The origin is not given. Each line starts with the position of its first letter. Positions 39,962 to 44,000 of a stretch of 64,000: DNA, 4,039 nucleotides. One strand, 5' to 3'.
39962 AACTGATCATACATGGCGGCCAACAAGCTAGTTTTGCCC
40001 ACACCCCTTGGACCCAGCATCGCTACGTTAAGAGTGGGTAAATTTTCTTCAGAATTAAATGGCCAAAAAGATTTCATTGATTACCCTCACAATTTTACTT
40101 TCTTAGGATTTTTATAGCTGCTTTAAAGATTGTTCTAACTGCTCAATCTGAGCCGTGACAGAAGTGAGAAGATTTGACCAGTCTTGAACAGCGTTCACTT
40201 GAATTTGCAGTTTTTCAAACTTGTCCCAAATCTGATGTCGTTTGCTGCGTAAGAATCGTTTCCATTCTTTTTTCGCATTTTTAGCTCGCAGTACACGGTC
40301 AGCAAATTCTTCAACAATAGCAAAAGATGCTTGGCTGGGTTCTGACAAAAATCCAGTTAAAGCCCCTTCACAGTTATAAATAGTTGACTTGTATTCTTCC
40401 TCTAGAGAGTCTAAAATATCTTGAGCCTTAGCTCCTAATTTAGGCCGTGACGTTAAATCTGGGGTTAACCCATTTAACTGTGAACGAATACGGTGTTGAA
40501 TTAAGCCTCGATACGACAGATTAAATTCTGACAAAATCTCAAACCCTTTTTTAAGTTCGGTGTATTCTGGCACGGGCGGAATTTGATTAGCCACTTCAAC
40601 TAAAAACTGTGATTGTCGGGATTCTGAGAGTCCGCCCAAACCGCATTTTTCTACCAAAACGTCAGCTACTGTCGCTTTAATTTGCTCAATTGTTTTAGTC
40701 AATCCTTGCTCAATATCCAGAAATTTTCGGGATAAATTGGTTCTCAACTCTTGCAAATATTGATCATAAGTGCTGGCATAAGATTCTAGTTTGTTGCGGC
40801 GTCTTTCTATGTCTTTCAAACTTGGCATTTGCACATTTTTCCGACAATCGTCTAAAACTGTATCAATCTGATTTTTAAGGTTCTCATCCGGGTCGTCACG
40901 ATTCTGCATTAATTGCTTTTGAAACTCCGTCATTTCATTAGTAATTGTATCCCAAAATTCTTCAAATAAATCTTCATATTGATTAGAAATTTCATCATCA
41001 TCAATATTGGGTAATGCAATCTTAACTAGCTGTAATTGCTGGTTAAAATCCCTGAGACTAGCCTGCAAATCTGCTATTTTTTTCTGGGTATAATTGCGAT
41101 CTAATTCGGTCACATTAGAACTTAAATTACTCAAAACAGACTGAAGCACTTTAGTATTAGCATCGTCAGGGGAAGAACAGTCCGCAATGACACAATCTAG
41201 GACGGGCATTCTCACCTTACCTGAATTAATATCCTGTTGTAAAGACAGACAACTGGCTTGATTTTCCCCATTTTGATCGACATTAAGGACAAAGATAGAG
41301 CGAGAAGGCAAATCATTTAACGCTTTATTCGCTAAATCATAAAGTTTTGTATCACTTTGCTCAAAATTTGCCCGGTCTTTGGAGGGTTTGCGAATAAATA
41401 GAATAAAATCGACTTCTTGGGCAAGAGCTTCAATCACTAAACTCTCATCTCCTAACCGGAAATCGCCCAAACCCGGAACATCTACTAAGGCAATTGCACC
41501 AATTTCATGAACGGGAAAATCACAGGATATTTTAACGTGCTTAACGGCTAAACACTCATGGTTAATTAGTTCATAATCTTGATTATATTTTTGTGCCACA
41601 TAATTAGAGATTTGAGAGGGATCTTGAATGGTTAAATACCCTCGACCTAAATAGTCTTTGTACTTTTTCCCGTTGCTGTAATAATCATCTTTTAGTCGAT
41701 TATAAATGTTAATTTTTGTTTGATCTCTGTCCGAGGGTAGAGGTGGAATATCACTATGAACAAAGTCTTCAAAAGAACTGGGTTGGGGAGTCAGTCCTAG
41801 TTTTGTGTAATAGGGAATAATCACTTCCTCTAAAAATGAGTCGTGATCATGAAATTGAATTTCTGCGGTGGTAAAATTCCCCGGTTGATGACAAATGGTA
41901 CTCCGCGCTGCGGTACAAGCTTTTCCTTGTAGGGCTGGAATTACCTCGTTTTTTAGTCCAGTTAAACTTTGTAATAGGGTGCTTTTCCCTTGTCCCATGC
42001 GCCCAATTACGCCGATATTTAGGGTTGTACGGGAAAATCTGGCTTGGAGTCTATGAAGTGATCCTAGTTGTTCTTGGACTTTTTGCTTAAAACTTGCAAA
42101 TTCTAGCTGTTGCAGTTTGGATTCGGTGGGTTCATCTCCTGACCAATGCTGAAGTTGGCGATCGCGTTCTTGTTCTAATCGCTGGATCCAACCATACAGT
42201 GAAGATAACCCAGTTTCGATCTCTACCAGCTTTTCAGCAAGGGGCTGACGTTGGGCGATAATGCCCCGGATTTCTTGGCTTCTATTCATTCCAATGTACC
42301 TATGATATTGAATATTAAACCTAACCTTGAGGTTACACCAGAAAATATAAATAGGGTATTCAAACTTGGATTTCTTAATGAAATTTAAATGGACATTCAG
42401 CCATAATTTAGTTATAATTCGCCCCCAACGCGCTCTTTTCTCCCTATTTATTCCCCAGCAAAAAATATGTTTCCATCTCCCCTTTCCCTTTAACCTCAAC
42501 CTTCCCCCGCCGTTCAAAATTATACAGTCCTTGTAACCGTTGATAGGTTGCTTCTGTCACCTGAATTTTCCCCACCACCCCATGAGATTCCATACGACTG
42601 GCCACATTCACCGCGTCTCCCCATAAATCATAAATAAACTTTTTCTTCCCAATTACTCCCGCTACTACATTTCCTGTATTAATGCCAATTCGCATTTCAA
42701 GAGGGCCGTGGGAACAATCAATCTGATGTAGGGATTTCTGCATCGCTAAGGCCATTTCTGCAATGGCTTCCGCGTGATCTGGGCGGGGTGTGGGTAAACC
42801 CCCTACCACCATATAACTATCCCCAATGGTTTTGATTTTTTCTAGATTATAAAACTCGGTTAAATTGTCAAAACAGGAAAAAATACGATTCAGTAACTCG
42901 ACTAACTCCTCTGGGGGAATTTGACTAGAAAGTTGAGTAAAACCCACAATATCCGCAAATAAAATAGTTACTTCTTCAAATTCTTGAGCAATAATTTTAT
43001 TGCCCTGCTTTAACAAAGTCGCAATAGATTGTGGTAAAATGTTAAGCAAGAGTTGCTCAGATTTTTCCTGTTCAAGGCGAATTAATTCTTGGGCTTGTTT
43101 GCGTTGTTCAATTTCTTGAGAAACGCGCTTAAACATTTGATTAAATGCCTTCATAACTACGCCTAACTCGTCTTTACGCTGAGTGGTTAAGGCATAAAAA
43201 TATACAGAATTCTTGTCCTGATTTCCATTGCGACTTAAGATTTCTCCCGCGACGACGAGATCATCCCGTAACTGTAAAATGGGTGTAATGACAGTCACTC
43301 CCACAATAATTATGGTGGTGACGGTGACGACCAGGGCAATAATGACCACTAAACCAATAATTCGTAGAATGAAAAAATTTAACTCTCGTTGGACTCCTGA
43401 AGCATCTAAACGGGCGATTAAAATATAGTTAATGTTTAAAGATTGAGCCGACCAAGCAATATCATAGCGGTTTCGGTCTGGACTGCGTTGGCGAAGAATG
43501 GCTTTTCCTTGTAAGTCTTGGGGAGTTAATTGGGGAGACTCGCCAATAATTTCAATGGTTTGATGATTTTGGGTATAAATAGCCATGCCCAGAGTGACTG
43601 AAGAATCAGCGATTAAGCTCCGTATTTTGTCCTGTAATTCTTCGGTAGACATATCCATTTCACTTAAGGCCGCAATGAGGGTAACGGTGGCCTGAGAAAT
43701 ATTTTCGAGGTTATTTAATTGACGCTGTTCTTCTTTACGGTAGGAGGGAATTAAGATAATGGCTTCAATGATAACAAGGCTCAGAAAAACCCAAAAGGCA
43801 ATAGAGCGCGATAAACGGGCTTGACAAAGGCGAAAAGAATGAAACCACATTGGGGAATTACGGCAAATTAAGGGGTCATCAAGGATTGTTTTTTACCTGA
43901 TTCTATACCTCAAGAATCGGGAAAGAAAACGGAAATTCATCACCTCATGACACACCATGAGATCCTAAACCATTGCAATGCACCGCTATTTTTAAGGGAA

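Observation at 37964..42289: Three-gene dynamin-like GTPase module: large dynamin-like GTPase, small P-loop GTPase, membrane coiled-coil protein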

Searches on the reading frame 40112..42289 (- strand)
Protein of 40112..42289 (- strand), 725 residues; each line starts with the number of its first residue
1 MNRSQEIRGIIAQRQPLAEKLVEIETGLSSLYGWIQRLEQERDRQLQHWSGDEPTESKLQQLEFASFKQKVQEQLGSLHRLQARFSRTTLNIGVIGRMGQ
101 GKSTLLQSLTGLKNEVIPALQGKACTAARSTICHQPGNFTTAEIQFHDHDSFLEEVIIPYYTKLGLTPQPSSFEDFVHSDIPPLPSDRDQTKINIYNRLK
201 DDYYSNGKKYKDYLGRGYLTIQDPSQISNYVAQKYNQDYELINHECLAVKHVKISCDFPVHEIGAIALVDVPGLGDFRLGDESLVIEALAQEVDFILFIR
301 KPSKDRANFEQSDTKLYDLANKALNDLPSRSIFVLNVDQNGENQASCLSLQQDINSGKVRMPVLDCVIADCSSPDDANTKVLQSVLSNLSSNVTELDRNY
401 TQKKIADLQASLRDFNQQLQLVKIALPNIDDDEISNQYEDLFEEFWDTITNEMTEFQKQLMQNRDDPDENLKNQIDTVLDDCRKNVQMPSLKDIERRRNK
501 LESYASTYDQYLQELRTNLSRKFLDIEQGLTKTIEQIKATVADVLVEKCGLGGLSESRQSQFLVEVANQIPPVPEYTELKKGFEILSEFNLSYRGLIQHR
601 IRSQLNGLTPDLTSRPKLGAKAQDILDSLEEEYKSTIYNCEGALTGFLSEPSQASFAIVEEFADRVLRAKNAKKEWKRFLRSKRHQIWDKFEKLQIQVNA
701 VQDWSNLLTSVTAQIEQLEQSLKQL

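Call 3: search_protein_families(library=pfam, proteins=[window:40112-42289:-], max_evalue=1)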
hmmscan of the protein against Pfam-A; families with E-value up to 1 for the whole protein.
window:40112-42289:- (725 aa): 17 families
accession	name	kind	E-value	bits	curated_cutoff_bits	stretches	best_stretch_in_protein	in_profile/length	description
PF00350.29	Dynamin_N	-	8.9e-09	36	27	1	92-336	1-166/168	Dynamin family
PF01926.29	MMR_HSR1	-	5.5e-06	26.9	21.9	1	92-116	2-26/113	50S ribosome-binding GTPase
PF01442.23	Apolipoprotein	-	6e-05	23.3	90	1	433-542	15-120/190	Apolipoprotein A1/A4/E domain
PF07579.16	DUF1548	-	0.01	16.6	22.7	0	498-566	44-112/135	Domain of Unknown Function (DUF1548)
PF04513.17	Baculo_PEP_C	-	0.015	15.8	38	0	377-444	67-133/140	Baculovirus polyhedron envelope protein, PEP, C terminus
PF00009.33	GTP_EFTU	-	0.02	14.9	26.5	1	89-116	3-30/188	Elongation factor Tu GTP binding domain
PF00005.33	ABC_tran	-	0.033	15.2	25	1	92-115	14-37/137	ABC transporter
PF05049.19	IIGP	-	0.048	13.2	24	1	60-115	6-61/375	Interferon-inducible GTPase (IIGP)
PF00873.25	ACR_tran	-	0.089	10.9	28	1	301-420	621-740/1021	AcrB/AcrD/AcrF family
PF24915.1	Spectrin_SESTD1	-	0.096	13.5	27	1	469-524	11-65/110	SESTD1-like, spectrin repeat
PF13401.12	AAA_22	-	0.14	12.9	27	0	92-128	8-33/130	AAA domain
PF05960.17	DUF885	-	0.15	12.1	32.4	1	405-543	24-151/532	Bacterial protein of unknown function (DUF885)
PF08112.16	ATP-synt_E_2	-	0.16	12.7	25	0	505-522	6-23/56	ATP synthase epsilon subunit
PF03193.22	RsgA_GTPase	-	0.17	12.2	30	1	56-113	76-130/174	RsgA GTPase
PF14290.11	SDH5_plant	-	0.18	12.1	25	1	405-466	59-117/237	Succinate dehydrogenase subunit 5, mitochondrial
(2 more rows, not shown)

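Call 4: search_protein_families(library=padloc, proteins=[window:40112-42289:-], max_evalue=1)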
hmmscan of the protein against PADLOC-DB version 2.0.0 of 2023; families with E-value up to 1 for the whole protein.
window:40112-42289:- (725 aa): 3 families
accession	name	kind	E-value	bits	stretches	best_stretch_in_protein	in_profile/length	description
PDLC03841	LeoBC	-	4.9e-10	37.2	2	35-340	29-191/601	-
PDLC00648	ZorA3|ZorA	-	0.013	12.3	2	397-539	342-490/692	MotA/ExbB/TolQ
PDLC00647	ZorA3|ZorA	-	0.49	6.7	2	398-528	452-586/780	MotA/ExbB/TolQ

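Call 5: search_protein_families(library=ncbifam, proteins=[window:40112-42289:-], max_evalue=1)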
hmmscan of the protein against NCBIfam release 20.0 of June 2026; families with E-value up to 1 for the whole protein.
window:40112-42289:- (725 aa): 24 families
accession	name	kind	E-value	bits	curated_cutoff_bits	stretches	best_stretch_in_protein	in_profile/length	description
TIGR00231.1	small_GTP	domain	0.00026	20.8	42.5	1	89-113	3-27/164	GTP-binding protein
TIGR04521.1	ECF_ATPase_2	equivalog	0.00038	19.6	330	1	60-113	4-55/279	energy-coupling factor transporter ATPase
NF049994.1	slr1306_fam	domain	0.002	16.8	490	1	55-112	73-131/470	slr1306 family protein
NF008775.0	PRK11819.1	equivalog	0.0024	16.5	599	1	90-116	34-60/556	energy-dependent translational throttle protein EttA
TIGR00436.1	era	equivalog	0.0031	16.9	116.25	1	91-118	2-29/270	GTPase Era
NF033447.1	BrxE_fam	subfamily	0.0045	17.4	40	0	437-515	78-159/169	BrxE family protein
TIGR03719.1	ABC_ABC_ChvD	subfamily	0.0049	15.5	806.75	1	90-116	32-58/552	energy-dependent translational throttle protein EttA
NF040873.1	AztA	equivalog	0.0063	16.1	220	1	78-116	8-45/191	zinc ABC transporter ATP-binding protein AztA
TIGR02868.1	CydC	equivalog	0.0082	14.8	329.05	1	40-113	313-385/530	thiol reductant ABC exporter subunit CydC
TIGR02315.1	ABC_phnC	equivalog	0.012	15.1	266.1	1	68-115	8-54/243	phosphonate ABC transporter ATP-binding protein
TIGR03375.1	type_I_sec_LssB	subfamily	0.014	13.7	693.1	1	90-113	494-517/696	type I secretion system permease/ATPase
TIGR03594.1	GTPase_EngA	equivalog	0.019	14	306.7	1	66-122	151-208/432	ribosome biogenesis GTPase Der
NF008420.0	PRK11247.1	equivalog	0.031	13.4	395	1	91-116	40-65/257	aliphatic sulfonates ABC transporter ATP-binding protein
TIGR02211.1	LolD_lipo_ex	equivalog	0.033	13.7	307.75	1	76-115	19-57/221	lipoprotein-releasing ABC transporter ATP-binding protein LolD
TIGR03918.1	GTP_HydF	equivalog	0.053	12.3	325.55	0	89-123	7-41/392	[FeFe] hydrogenase H-cluster maturation GTPase HydF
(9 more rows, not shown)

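Call 12: find_homologous_proteins(query=window:40112-42289:-)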
Query window:40112-42289:- (725 aa): 278 proteins with E <= 0.001 among 8000 candidates; the best 120 are listed.
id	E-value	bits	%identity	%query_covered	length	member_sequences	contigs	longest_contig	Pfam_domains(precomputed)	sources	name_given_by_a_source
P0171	0.0e+0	1202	75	100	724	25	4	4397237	PF01926.30,PF00350.30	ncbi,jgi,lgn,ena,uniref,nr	ncbi:dynamin family protein [Planktothrix agardhii]|jgi:hypothetical protein|uniref:dynamin family p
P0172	0.0e+0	1202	76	100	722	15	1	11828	PF01926.30,PF00350.30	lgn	-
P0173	0.0e+0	1196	75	100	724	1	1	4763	PF01926.30,PF00350.30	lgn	-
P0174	0.0e+0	1186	74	100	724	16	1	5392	PF01926.30,PF00350.30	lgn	-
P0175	0.0e+0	1171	74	100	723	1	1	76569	PF01926.30,PF00350.30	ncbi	-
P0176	0.0e+0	1163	74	100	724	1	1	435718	PF01926.30,PF00350.30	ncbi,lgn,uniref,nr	ncbi:dynamin family protein [Planktothrix agardhii]|uniref:dynamin family protein n=1 Tax=Planktothr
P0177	0.0e+0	1162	74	100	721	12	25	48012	PF01926.30,PF00350.30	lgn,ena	-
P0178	0.0e+0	1159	73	100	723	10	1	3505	PF01926.30,PF00350.30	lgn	-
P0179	0.0e+0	1151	73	100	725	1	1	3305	PF01926.30,PF00350.30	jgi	jgi:energy-coupling factor transporter ATP-binding protein EcfA2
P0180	0.0e+0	1150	73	100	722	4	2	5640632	PF01926.30,PF00350.30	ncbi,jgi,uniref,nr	ncbi:dynamin family protein [Planktothrix agardhii]|jgi:GTPase Era involved in 16S rRNA processing|u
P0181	0.0e+0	1128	71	100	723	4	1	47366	PF01926.30,PF00350.30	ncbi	-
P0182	0.0e+0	1123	71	100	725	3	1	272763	PF01926.30,PF00350.30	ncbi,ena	-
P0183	0.0e+0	1108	71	100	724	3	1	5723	PF00350.30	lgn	-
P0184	0.0e+0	1090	73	93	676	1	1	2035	PF01926.30,PF00350.30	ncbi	ncbi:MAG: dynamin family protein, partial [Planktothrix sp.]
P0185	0.0e+0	1085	67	100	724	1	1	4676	PF00350.30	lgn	-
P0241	2.0e-144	501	39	91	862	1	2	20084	PF00350.30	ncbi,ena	-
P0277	1.2e-136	475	34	98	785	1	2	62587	PF01926.30,PF00350.30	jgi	-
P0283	1.6e-135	471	39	98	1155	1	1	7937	PF13173.13,PF00350.30,PF13401.13,PF14516.13,PF01637.25,PF13191.13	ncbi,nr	ncbi:MAG: hypothetical protein F6K31_21595 [Symploca sp. SIO2G7]|nr:hypothetical protein [Symploca s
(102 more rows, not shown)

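Call 23: search_solved_structures(query=A3, max_evalue=1, show_alignments=3)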
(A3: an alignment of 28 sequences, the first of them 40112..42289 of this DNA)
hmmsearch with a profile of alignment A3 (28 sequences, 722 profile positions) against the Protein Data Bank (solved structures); distinct sequences matched with E-value up to 1: 74 (the best 60 are shown).
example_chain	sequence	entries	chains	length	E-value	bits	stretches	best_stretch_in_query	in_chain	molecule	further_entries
9kff_A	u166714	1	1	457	0.0016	20.4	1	66-146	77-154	Mitofusin FZO1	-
9kfd_A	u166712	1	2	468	0.0019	20.2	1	67-146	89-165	Mitofusin FZO1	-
9kfe_A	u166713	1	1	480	0.0021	20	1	68-146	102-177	Mitofusin FZO1,Mitofusin FZO1,Fzo1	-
7ase_5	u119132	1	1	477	0.0051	18.7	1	87-116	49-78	Eukaryotic translation initiation factor 2 subunit, putative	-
7c3k_A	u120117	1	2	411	0.014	17.3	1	60-118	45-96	Immunity-related GTPase family member b10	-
8jqy_A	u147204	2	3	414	0.014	17.3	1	60-118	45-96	Immunity-related GTPase family member b10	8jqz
3geh_A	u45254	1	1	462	0.016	17.1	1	5-125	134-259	tRNA modification GTPase mnmE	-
8s8f_k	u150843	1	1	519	0.027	16.4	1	87-116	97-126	Eukaryotic translation initiation factor 2 subunit gamma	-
3j81_k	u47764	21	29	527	0.028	16.3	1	87-116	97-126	eIF2 gamma | Eukaryotic translation initiation factor 2 subunit gamma | protein-synthesizing GTPase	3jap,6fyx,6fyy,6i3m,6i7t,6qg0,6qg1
9h6y_B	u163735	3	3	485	0.029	16.3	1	88-115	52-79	Eukaryotic translation initiation factor 2 subunit 3 | protein-synthesizing GTPase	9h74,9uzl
6o81_S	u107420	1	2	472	0.029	16.3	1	88-115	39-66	Eukaryotic translation initiation factor 2 subunit 3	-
28zu_E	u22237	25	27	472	0.029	16.3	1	88-115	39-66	Eukaryotic translation initiation factor 2 subunit 3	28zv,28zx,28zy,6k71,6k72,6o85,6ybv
4rcy_A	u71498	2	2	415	0.052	15.4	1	90-115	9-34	Translation initiation factor 2 subunit gamma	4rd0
6gsm_k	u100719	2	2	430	0.053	15.4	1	88-116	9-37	Eukaryotic translation initiation factor 2 subunit gamma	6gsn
4fin_A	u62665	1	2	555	0.057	15.3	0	92-116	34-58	EttA (YjjK) ABCF family protein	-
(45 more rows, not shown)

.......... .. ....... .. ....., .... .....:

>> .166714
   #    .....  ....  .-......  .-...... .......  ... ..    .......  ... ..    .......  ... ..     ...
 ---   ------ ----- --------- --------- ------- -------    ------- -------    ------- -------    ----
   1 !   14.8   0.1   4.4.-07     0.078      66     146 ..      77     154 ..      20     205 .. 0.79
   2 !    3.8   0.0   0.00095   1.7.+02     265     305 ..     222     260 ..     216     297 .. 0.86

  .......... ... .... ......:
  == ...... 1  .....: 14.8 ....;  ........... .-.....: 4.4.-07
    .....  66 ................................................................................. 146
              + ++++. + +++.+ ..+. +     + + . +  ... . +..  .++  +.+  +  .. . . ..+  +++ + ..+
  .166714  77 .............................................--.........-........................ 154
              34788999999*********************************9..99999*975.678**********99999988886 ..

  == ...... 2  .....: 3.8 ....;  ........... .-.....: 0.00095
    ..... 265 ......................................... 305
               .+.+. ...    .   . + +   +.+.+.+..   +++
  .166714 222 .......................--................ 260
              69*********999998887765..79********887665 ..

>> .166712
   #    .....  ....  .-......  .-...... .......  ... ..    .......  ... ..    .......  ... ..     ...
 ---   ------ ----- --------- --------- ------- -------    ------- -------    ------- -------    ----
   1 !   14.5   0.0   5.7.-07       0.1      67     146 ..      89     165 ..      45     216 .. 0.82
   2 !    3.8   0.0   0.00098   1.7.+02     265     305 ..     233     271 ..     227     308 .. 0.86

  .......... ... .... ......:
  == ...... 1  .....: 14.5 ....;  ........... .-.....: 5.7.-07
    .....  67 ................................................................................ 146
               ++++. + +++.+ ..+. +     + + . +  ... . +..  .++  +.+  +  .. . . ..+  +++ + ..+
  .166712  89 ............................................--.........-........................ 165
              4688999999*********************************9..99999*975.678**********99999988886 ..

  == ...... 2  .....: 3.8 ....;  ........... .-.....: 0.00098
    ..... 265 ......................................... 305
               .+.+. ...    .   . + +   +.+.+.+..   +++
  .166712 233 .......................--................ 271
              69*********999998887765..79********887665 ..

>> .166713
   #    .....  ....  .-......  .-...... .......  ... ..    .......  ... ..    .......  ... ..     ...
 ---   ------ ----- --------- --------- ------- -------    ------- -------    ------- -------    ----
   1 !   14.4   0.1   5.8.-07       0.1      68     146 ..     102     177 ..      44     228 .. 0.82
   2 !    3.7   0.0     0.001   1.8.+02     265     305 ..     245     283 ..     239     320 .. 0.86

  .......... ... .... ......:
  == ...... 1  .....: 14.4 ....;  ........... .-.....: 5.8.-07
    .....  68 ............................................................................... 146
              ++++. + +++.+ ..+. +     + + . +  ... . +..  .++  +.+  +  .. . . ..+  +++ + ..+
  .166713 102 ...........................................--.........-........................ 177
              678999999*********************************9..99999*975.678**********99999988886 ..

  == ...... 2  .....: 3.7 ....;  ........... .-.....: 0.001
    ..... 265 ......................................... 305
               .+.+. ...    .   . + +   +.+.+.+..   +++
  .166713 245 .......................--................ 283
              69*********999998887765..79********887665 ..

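Call 104: search_protein_families(library=pfam, proteins=[P0283, P0241, P0277], max_evalue=0.001)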
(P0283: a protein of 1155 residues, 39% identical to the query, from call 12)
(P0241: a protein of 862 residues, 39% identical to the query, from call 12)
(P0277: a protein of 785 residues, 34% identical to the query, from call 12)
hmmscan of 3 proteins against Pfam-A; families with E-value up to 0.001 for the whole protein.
P0283 (1155 aa): 7 families
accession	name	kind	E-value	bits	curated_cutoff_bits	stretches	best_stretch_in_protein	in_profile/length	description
PF14516.12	AAA_35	-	5e-19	68.7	27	1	10-267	3-248/331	AAA-like domain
PF13191.12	AAA_16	-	1.7e-10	42.1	32.6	1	33-158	18-143/167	AAA ATPase domain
PF00350.29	Dynamin_N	-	2.1e-07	31.6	27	1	502-710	1-136/168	Dynamin family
PF13401.12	AAA_22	-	3.6e-06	27.8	27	0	39-193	4-122/130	AAA domain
PF13173.12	AAA_14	-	3.9e-06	27.3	27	0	127-164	40-79/129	AAA domain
PF01637.24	ATPase_2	-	1.4e-05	25.5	33.2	0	34-166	14-129/225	ATPase domain predominantly from Archaea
PF01926.29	MMR_HSR1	-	0.00022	21.8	21.9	0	674-737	46-103/113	50S ribosome-binding GTPase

P0241 (862 aa): 2 families
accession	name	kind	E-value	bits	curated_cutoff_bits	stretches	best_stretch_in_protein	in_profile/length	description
PF00350.29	Dynamin_N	-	8.7e-09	36.1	27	1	127-336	1-137/168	Dynamin family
PF01926.29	MMR_HSR1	-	7.8e-05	23.2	21.9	0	299-371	46-112/113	50S ribosome-binding GTPase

P0277 (785 aa): 3 families
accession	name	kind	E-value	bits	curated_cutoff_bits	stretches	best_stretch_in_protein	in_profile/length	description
PF00350.29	Dynamin_N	-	6.8e-10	39.7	27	1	98-155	1-58/168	Dynamin family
PF01926.29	MMR_HSR1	-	8.4e-07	29.5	21.9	0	98-123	2-26/113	50S ribosome-binding GTPase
PF00005.33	ABC_tran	-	0.0007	20.6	25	0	97-121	13-37/137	ABC transporter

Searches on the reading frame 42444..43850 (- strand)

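Call 67: search_protein_families(library=pfam, proteins=[window:42444-43850:-], max_evalue=0.0001)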
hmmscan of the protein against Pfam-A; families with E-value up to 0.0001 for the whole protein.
window:42444-43850:- (468 aa): 1 family
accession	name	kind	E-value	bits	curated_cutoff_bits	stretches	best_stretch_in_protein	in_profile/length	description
PF00211.25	Guanylate_cyc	-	5.1e-69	232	21.9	1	288-465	3-182/183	Adenylate and Guanylate cyclase catalytic domain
